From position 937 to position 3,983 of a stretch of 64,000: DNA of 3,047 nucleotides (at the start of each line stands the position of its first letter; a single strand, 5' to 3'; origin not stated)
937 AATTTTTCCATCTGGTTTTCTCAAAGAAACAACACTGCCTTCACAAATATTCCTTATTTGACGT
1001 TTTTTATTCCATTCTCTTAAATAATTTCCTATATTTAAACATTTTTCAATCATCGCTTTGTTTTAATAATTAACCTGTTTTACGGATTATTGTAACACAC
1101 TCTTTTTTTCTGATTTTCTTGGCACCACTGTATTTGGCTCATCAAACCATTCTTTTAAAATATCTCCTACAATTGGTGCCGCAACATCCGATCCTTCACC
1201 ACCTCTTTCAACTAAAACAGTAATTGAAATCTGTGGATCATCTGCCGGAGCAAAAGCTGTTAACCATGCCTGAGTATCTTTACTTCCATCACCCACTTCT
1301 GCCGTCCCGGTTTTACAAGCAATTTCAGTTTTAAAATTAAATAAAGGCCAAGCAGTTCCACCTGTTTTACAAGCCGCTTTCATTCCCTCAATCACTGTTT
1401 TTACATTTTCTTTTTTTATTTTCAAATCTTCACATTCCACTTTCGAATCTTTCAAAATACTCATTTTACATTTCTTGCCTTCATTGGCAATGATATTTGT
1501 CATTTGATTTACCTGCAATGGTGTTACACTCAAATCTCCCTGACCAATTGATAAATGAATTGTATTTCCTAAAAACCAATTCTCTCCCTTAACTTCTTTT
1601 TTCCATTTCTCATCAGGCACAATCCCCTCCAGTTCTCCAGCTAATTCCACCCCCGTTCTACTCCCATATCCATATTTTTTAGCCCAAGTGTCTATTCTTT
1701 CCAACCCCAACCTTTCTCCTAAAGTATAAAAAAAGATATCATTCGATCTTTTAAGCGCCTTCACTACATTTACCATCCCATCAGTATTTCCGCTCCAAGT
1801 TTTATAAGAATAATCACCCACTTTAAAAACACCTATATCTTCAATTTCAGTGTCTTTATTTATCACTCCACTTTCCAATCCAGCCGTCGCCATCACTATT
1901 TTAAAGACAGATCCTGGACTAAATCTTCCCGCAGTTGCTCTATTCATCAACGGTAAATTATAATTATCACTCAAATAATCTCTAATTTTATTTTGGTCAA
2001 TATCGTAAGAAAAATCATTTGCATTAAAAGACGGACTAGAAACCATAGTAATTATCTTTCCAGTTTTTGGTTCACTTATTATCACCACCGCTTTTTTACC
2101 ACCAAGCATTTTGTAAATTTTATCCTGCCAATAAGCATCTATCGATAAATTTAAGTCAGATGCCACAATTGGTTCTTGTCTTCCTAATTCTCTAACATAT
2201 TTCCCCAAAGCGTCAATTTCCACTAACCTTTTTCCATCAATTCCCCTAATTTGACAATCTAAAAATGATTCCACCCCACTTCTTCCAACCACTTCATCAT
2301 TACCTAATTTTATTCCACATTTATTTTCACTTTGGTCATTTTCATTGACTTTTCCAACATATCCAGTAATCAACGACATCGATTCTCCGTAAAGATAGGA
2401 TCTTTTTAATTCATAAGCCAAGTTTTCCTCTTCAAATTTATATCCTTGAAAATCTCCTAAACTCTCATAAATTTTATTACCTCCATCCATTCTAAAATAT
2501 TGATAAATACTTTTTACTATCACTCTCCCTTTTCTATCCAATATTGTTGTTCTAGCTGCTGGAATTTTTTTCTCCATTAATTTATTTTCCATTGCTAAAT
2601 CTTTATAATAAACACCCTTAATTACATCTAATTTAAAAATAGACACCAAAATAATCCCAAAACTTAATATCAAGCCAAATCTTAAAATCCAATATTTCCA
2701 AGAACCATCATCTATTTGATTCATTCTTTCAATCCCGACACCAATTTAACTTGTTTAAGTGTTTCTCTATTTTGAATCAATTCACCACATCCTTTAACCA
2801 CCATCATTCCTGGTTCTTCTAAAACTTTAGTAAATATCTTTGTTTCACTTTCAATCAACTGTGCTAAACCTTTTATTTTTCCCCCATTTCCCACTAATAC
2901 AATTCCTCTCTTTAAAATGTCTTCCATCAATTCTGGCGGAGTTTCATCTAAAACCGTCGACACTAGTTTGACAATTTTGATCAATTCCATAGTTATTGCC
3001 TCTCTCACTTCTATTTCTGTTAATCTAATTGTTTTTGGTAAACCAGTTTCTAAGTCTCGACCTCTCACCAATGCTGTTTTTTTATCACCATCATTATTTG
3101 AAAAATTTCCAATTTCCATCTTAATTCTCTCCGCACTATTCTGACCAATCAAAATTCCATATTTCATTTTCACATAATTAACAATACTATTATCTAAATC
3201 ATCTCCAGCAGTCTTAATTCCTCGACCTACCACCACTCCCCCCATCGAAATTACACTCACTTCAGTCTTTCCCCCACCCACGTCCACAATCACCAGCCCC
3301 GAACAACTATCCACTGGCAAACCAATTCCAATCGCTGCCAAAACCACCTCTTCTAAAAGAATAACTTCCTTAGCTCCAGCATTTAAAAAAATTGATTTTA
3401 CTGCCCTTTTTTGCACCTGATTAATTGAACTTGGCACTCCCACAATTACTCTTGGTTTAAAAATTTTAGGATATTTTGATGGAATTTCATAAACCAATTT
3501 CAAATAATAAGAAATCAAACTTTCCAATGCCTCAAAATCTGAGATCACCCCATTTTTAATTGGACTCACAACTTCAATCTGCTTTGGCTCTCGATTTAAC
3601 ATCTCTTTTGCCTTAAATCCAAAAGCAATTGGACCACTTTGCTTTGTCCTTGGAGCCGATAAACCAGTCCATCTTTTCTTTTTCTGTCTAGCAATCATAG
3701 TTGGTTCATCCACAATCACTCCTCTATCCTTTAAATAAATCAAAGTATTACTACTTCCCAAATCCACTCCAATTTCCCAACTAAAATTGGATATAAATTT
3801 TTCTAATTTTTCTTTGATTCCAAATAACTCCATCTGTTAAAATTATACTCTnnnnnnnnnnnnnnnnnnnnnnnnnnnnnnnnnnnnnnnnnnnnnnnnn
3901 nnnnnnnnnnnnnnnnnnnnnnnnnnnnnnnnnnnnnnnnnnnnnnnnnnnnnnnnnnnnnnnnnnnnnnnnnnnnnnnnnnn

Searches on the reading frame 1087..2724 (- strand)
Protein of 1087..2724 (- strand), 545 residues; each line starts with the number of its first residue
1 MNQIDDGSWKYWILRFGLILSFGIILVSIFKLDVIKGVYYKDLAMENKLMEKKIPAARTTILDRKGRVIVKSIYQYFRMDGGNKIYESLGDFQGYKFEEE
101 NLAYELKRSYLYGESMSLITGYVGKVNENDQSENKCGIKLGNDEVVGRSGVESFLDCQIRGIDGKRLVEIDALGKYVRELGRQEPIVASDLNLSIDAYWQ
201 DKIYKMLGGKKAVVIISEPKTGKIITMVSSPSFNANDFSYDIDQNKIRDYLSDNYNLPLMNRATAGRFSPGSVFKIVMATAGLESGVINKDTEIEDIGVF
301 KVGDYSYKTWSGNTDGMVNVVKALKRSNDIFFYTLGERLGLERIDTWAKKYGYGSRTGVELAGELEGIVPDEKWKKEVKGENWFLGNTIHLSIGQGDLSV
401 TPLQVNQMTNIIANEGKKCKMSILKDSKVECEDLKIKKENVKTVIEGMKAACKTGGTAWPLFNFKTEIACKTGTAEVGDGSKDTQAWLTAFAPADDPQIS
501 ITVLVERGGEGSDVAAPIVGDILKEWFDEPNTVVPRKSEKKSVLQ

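Call 42: search_protein_families(library=pfam, proteins=[window:1087-2724:-], max_evalue=0.0001)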
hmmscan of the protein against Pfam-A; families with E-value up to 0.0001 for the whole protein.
window:1087-2724:- (545 aa): 2 families
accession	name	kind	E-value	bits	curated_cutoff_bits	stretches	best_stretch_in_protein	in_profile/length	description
PF00905.27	Transpeptidase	-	3.1e-61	207.6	22.1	1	213-524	2-299/299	Penicillin binding protein transpeptidase domain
PF03717.20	PBP_dimer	-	6.1e-17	63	24.4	1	104-179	104-178/180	Penicillin-binding Protein dimerisation domain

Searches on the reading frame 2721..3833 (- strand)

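Call 42: search_protein_families(library=pfam, proteins=[window:2721-3833:-], max_evalue=0.0001)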
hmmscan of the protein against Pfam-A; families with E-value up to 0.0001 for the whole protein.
window:2721-3833:- (370 aa): 4 families
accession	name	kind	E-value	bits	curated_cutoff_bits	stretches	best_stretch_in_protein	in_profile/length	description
PF06723.19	MreB_Mbl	-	9.8e-105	350.4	27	1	19-360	2-326/327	MreB/Mbl protein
PF00022.25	Actin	-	2.9e-11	43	27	1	43-224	30-190/410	Actin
PF14450.12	FtsA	-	1.1e-08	35.9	31.8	1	181-335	1-107/127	Cell division protein FtsA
PF00012.26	HSP70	-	1.5e-07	30.5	20.6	1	128-226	135-239/599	Hsp70 protein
